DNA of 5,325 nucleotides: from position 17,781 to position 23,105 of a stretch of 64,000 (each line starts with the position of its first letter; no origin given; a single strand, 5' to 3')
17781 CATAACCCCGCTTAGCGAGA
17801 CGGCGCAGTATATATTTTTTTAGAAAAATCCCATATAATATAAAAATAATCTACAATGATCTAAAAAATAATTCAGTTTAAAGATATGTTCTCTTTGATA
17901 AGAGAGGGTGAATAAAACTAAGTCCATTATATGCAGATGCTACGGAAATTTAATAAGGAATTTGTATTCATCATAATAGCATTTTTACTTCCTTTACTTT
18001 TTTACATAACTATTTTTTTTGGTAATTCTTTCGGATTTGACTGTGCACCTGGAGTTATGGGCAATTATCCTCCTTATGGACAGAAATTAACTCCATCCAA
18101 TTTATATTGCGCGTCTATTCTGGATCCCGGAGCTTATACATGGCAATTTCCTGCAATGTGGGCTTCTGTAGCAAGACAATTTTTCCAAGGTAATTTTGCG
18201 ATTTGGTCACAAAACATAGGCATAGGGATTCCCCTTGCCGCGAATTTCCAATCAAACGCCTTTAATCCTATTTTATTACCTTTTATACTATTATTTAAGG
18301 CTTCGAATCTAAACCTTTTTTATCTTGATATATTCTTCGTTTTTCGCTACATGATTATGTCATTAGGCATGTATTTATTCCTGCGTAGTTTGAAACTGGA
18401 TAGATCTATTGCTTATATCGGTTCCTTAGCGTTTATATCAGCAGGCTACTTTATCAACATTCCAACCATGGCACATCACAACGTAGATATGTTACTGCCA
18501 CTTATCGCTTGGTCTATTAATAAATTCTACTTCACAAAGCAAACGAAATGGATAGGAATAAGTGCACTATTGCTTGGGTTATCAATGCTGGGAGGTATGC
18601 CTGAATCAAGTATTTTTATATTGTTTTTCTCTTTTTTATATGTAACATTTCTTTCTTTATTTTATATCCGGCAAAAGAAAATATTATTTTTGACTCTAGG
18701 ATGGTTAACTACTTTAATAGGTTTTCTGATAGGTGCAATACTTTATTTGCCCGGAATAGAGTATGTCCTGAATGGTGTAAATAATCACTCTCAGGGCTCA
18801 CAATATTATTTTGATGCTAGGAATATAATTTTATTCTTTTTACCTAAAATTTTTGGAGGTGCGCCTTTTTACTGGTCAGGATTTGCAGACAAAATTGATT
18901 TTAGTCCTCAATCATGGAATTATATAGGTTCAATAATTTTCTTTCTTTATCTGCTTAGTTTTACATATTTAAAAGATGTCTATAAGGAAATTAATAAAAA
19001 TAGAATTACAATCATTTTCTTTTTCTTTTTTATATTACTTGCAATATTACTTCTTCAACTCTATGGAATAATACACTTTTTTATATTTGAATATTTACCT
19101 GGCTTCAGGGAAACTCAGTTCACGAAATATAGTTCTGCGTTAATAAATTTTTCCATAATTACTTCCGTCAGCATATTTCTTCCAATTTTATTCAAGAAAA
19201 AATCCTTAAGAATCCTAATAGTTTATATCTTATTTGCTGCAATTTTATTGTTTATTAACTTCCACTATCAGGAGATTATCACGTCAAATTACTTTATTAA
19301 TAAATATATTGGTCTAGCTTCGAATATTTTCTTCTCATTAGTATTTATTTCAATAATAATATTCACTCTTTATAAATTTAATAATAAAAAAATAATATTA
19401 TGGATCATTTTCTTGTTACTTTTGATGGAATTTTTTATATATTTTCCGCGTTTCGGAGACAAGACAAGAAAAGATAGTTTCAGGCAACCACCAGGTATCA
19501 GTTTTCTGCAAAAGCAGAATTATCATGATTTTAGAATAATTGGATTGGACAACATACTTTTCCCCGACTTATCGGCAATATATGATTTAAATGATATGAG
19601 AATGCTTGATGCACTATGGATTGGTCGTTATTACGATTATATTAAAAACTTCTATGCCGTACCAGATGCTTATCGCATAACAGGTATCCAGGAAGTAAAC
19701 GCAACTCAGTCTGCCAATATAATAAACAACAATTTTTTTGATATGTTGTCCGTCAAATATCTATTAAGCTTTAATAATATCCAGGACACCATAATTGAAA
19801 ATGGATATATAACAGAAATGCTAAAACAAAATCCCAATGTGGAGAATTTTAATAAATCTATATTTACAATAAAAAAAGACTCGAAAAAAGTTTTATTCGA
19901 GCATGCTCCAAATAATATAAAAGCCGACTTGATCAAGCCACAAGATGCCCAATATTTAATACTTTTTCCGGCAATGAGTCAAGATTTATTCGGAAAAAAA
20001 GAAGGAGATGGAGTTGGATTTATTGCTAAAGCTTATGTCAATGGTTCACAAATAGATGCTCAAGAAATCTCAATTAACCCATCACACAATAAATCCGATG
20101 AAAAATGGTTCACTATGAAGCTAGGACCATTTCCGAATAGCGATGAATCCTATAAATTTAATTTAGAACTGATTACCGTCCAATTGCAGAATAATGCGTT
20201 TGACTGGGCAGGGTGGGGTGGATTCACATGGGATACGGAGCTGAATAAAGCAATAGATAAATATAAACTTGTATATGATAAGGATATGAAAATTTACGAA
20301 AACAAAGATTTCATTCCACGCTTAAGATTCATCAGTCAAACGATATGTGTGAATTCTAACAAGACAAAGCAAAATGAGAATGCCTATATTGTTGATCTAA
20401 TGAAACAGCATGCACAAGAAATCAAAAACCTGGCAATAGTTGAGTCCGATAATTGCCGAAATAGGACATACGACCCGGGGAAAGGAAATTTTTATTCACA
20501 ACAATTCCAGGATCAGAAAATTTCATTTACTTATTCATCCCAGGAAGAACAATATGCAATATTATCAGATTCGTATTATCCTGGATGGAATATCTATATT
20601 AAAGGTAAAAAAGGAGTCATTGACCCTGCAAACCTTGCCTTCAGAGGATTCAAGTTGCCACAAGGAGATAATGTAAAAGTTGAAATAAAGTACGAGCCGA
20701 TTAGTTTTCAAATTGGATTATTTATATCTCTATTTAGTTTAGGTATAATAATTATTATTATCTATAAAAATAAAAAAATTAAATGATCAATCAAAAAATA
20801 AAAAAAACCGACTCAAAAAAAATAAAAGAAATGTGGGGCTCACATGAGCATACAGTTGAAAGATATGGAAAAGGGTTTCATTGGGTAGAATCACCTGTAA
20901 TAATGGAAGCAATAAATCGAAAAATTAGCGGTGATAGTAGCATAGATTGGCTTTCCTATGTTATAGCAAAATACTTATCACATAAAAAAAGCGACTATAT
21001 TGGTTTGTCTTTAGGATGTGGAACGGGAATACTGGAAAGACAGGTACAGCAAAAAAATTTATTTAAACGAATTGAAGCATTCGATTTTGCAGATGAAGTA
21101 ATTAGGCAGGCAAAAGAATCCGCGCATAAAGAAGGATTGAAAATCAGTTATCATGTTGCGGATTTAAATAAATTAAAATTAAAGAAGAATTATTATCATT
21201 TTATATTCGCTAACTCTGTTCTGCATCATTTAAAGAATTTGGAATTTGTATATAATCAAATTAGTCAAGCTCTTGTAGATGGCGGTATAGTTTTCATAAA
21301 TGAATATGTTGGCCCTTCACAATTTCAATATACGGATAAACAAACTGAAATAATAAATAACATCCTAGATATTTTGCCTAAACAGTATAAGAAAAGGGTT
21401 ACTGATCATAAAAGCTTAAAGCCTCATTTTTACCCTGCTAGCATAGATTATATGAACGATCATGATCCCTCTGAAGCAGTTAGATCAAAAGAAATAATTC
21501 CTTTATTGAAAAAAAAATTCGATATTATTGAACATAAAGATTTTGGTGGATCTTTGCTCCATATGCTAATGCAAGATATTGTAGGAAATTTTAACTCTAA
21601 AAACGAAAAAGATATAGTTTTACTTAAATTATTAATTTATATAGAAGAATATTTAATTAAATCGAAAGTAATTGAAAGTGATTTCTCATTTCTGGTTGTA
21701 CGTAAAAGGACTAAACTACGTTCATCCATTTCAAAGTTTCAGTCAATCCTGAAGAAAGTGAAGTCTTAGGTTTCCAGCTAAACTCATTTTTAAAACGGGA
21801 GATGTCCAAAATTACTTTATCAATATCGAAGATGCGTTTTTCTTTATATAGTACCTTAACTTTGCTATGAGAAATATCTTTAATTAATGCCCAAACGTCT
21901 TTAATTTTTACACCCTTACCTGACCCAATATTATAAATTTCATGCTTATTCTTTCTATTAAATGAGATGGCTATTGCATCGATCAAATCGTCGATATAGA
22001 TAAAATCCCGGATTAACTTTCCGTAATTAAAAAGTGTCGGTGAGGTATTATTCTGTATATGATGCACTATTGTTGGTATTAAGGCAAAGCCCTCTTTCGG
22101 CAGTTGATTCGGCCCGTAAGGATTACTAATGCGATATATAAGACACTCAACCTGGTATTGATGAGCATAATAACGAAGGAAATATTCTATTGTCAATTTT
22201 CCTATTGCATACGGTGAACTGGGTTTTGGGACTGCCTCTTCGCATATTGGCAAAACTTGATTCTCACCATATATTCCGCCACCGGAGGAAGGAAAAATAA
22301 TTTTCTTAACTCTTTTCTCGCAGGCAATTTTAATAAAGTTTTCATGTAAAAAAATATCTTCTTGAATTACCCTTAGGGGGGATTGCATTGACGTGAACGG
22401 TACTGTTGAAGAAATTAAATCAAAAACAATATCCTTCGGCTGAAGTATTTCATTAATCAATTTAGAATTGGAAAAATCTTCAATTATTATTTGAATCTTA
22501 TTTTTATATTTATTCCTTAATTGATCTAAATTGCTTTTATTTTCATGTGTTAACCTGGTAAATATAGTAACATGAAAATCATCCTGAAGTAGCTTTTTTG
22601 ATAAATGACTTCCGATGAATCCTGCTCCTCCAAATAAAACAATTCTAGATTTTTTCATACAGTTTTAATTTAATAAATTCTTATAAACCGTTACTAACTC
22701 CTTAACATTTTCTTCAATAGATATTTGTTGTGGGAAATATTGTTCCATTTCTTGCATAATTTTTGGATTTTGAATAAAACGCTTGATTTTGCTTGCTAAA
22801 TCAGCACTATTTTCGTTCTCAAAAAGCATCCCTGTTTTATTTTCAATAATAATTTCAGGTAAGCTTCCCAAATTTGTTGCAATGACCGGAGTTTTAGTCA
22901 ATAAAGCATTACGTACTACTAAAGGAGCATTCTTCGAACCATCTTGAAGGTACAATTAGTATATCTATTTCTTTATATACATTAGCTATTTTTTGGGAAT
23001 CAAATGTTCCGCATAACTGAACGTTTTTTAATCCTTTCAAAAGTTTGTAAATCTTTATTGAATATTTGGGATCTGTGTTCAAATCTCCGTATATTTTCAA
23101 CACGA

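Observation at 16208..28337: WsaE-like methyltransferase-coiled-coil-GT2-GT2 fusion with Wzm/Wzt and Wzy_C proteins: an ABC-transporter-dependent protein O-glycosylation (S-layer-glycosylation-like) system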

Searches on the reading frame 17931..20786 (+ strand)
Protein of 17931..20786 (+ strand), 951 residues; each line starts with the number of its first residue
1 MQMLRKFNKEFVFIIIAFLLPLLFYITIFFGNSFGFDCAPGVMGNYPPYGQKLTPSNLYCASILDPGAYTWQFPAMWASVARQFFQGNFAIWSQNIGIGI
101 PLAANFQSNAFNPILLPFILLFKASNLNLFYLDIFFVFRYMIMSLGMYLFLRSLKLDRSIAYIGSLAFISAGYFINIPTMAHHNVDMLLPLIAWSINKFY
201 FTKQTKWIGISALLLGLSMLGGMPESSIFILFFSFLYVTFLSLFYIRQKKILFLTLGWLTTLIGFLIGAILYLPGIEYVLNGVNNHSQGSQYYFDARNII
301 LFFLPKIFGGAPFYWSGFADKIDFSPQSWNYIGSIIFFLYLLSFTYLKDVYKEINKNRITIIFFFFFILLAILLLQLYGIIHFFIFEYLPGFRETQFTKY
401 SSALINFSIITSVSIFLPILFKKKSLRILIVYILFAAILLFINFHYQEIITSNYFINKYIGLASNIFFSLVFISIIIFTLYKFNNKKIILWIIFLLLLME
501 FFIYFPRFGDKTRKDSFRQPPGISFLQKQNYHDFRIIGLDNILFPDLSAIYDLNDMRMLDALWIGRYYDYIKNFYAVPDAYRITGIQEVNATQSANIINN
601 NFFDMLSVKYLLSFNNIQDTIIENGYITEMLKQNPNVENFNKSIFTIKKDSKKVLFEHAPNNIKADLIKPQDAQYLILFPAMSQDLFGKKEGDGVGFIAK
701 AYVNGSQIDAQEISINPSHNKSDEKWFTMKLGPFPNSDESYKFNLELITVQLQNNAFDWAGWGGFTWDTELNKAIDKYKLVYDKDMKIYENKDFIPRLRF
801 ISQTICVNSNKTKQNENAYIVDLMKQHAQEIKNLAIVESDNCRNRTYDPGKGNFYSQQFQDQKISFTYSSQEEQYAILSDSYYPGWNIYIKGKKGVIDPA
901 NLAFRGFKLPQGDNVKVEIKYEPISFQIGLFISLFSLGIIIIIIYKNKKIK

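Call 3: search_protein_families(library=pfam, proteins=[window:17931-20786:+], max_evalue=0.01)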
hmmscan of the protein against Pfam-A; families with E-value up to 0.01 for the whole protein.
window:17931-20786:+ (951 aa): 1 family
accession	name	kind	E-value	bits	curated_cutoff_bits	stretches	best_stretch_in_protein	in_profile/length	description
PF09586.16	YfhO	-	1.9e-07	30.3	28.5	1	605-933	543-835/835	Bacterial membrane protein YfhO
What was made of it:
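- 17931..20786 (+): YfhO-like GT-C membrane glycosyltransferase (951 aa, ~10 TM); first gene of the variable cassette. Pfam YfhO, 30.3 bits vs cut-off 28.5 (call 3).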

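Call 13: search_protein_families(library=ncbifam, proteins=[window:17931-20786:+], max_evalue=0.001)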
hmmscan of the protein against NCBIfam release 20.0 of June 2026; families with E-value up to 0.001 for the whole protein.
window:17931-20786:+ (951 aa): 0 families

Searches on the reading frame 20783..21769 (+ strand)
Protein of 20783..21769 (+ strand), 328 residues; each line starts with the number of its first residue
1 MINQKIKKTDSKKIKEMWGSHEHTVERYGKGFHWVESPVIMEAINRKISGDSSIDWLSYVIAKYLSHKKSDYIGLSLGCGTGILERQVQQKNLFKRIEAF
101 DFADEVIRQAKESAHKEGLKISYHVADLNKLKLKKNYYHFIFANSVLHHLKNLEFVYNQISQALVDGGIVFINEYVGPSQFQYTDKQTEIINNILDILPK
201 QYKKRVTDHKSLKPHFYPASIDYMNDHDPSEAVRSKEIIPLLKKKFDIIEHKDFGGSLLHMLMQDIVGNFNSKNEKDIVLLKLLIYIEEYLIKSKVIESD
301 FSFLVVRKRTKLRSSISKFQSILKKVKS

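Call 3: search_protein_families(library=pfam, proteins=[window:20783-21769:+], max_evalue=0.01)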
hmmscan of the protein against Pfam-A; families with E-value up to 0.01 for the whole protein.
window:20783-21769:+ (328 aa): 8 families
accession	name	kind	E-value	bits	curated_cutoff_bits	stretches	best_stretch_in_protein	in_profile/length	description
PF08241.18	Methyltransf_11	-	2.3e-15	57.4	21.2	1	75-172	1-95/95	Methyltransferase domain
PF13649.12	Methyltransf_25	-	4e-14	53.5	27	1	75-168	2-97/97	Methyltransferase domain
PF13847.12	Methyltransf_31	-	1.9e-13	50.7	27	1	73-182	6-119/145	Methyltransferase domain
PF08242.18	Methyltransf_12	-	8.1e-12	46.2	30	1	75-169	1-97/98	Methyltransferase domain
PF13489.12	Methyltransf_23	-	2.4e-10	40.8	27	1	68-175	20-119/164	Methyltransferase domain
PF05175.20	MTS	-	1.7e-05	25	23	1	53-152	15-113/170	Methyltransferase small domain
PF05891.18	Methyltransf_PK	-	1.9e-05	24.7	27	1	52-190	37-177/218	AdoMet dependent proline di-methyltransferase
PF06325.19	PrmA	-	0.0045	17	22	1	74-170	165-256/296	Ribosomal protein L11 methyltransferase (PrmA)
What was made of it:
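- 20783..21769 (+): second SAM methyltransferase (328 aa, Methyltransf_11); start overlaps the YfhO stop. Call 3.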

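Call 13: search_protein_families(library=ncbifam, proteins=[window:20783-21769:+], max_evalue=0.001)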
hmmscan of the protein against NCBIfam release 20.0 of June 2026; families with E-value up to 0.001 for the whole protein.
window:20783-21769:+ (328 aa): 18 families
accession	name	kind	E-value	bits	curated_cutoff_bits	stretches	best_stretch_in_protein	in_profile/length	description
TIGR02072.1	BioC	equivalog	2.2e-15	57.1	184.95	1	74-176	38-136/244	malonyl-ACP O-methyltransferase BioC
TIGR01983.1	UbiG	equivalog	4.6e-13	49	102.95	1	73-174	52-153/228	bifunctional 2-polyprenyl-6-hydroxyphenol methylase/3-demethylubiquinol 3-O-methyltransferase UbiG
NF001244.0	PRK00216.1-5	equivalog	4.9e-09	35.8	216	1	43-211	23-192/236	bifunctional demethylmenaquinone methyltransferase/2-methoxy-6-polyprenyl-1,4-benzoquinol methylase UbiE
TIGR01934.1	MenG_MenH_UbiE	subfamily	1e-08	34.8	158.35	1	43-207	14-176/223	ubiquinone/menaquinone biosynthesis methyltransferase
NF043040.1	corrin_prot_MT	hypoth_equivalog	3e-08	33.3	180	1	75-181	46-156/216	corrinoid protein-associated methyltransferase CpaM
NF004851.0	PRK06202.1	equivalog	2.3e-06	27.2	243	1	69-155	59-147/237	hypothetical protein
NF040539.1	AST_met_ArsM_2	exception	2.4e-06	27.6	240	1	75-176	61-167/262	putative arsinothricin biosynthesis methyltransferase ArsM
TIGR04345.1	ovoA_Cterm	equivalog_domain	1.2e-05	25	170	1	119-174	116-171/242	putative 4-mercaptohistidine N1-methyltransferase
TIGR00477.1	tehB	equivalog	2.7e-05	23.6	219.5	1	75-152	78-152/238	tellurite resistance methyltransferase TehB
NF001785.0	PRK00517.2-2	equivalog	3.1e-05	23.3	188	1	60-144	135-218/282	50S ribosomal protein L11 methyltransferase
NF011529.0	PRK14968.1-3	equivalog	5.1e-05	22.8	162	1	58-164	23-125/198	putative methyltransferase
TIGR04290.1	meth_Rta_06860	hypoth_equivalog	5.8e-05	22.7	300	1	25-181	6-159/226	TIGR04290 family methyltransferase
NF008992.0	PRK12335.1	equivalog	7.1e-05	22.1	303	1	74-152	126-201/289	SAM-dependent methyltransferase TehB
TIGR02021.1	BchM-ChlM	equivalog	0.0002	20.9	158.9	1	77-150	61-132/218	magnesium protoporphyrin IX methyltransferase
NF041536.1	ArsM_DUF2284_UU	exception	0.00027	19.4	575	1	75-180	81-188/459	arsenite methyltransferase/DUF2284 domain selenoprotein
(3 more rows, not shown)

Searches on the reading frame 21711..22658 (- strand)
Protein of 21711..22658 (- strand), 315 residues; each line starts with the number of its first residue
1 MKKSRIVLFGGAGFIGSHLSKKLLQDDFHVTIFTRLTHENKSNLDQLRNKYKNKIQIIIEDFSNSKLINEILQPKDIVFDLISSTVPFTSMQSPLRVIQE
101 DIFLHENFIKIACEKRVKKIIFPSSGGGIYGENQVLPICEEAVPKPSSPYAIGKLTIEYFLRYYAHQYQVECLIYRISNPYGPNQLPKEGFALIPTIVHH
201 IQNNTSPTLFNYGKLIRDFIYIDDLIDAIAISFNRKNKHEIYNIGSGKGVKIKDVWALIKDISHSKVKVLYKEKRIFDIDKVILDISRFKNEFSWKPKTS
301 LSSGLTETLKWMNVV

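Call 3: search_protein_families(library=pfam, proteins=[window:21711-22658:-], max_evalue=0.01)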
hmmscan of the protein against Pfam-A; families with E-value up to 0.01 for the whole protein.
window:21711-22658:- (315 aa): 9 families
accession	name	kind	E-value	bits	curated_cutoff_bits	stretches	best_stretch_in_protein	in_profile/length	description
PF01370.27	Epimerase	-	2e-41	142.4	20.9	1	6-245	1-240/240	NAD dependent epimerase/dehydratase family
PF16363.11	GDP_Man_Dehyd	-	9.1e-39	134.3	27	1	9-308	3-332/332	GDP-mannose 4,6 dehydratase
PF02719.21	Polysacc_synt_2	-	7.1e-10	39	20.2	1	7-265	2-249/293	Polysaccharide biosynthesis protein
PF13460.12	NAD_binding_10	-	2.8e-09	37.6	27.2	1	10-131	1-103/184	NAD(P)H-binding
PF01073.25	3Beta_HSD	-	1.9e-07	30.8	22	1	7-145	1-138/280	3-beta hydroxysteroid dehydrogenase/isomerase family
PF05368.20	NmrA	-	5.5e-07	29.9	27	1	2-124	1-106/298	NmrA-like family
PF07993.18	NAD_binding_4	-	0.0008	19.1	20.1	0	10-51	3-46/258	Male sterility protein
PF03435.24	Sacchrp_dh_NADP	-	0.0022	18.8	25.1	1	8-91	2-85/129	Saccharopine dehydrogenase NADP binding domain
PF04321.23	RmlD_sub_bind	-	0.0064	16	27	0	5-55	2-52/287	RmlD substrate binding domain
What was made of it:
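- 21711..22658 (-): SDR nucleotide-sugar epimerase/dehydratase (315 aa), specificity unresolved. Pfam Epimerase, E 2e-41 (call 3).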

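Call 13: search_protein_families(library=ncbifam, proteins=[window:21711-22658:-], max_evalue=0.001)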
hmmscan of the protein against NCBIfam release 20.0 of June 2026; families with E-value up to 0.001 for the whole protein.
window:21711-22658:- (315 aa): 27 families (the best 25 are shown)
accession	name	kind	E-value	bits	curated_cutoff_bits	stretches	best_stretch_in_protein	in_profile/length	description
TIGR01179.1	galE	equivalog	7.4e-43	146.6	262.3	1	6-313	2-326/332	UDP-glucose 4-epimerase GalE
TIGR01181.1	dTDP_gluc_dehyt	equivalog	3e-40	138.3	365.1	1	6-312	2-311/321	dTDP-glucose 4,6-dehydratase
TIGR04180.1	EDH_00030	hypoth_equivalog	1.3e-38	132.7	475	1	7-299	2-296/297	NAD-dependent 4,6-dehydratase LegB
TIGR02197.1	heptose_epim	equivalog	5.7e-26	91.4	274.6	1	6-312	1-313/316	ADP-glyceromanno-heptose 6-epimerase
NF011728.1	PRK15181.1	equivalog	4.1e-24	85.2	760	1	4-312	16-337/348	Vi polysaccharide biosynthesis UDP-N-acetylglucosaminuronic acid C-4 epimerase TviC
NF007956.0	PRK10675.1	subfamily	2e-23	83.1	394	1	5-312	2-329/338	UDP-glucose 4-epimerase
NF007490.0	PRK10084.1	subfamily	8.8e-21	74.3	649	1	133-312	149-334/361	dTDP-glucose 4,6-dehydratase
NF047922.1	GDPFucSynFcl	equivalog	9.8e-21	74.5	500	1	3-312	2-301/308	GDP-L-fucose synthase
NF007582.0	PRK10217.1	equivalog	7.8e-19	68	698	1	5-312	3-331/355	dTDP-glucose 4,6-dehydratase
NF008872.0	PRK11908.1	equivalog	7.8e-18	64.6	294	1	5-309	3-332/349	bifunctional UDP-4-keto-pentose/UDP-xylose synthase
NF005998.1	PRK08125.1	equivalog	1.2e-12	47.1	777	1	2-248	314-569/649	bifunctional UDP-4-amino-4-deoxy-L-arabinose formyltransferase/UDP-glucuronic acid oxidase ArnA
NF008360.0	PRK11150.1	equivalog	1.5e-12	47.4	452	1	6-312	2-306/310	ADP-glyceromanno-heptose 6-epimerase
NF043036.1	ErythonDh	equivalog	5.2e-09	35.7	325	1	5-177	2-176/321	D-erythronate dehydrogenase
TIGR03466.1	HpnA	hypoth_equivalog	3e-08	32.9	367.65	1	7-267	4-250/327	hopanoid-associated sugar epimerase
TIGR01777.1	yfcH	hypoth_equivalog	3.4e-08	33.4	207.35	1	6-260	1-238/292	TIGR01777 family oxidoreductase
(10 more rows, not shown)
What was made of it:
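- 21711..22658 (-): All NCBIfam hits are below their cut-offs (call 13).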

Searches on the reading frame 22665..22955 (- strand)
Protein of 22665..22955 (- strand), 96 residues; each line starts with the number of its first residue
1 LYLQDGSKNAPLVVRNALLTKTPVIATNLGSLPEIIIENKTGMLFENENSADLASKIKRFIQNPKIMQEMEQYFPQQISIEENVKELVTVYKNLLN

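Call 12: search_protein_families(library=pfam, proteins=[window:22665-22955:-], max_evalue=0.001)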
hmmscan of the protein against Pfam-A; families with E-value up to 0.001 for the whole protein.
window:22665-22955:- (96 aa): 2 families
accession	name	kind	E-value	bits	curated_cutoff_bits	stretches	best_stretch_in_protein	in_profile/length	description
PF00534.26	Glycos_transf_1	-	9.6e-13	48.5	26.4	1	9-73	104-168/172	Glycosyl transferases group 1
PF13692.12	Glyco_trans_1_4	-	3.4e-09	37.5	27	1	10-63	89-142/142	Glycosyl transferases group 1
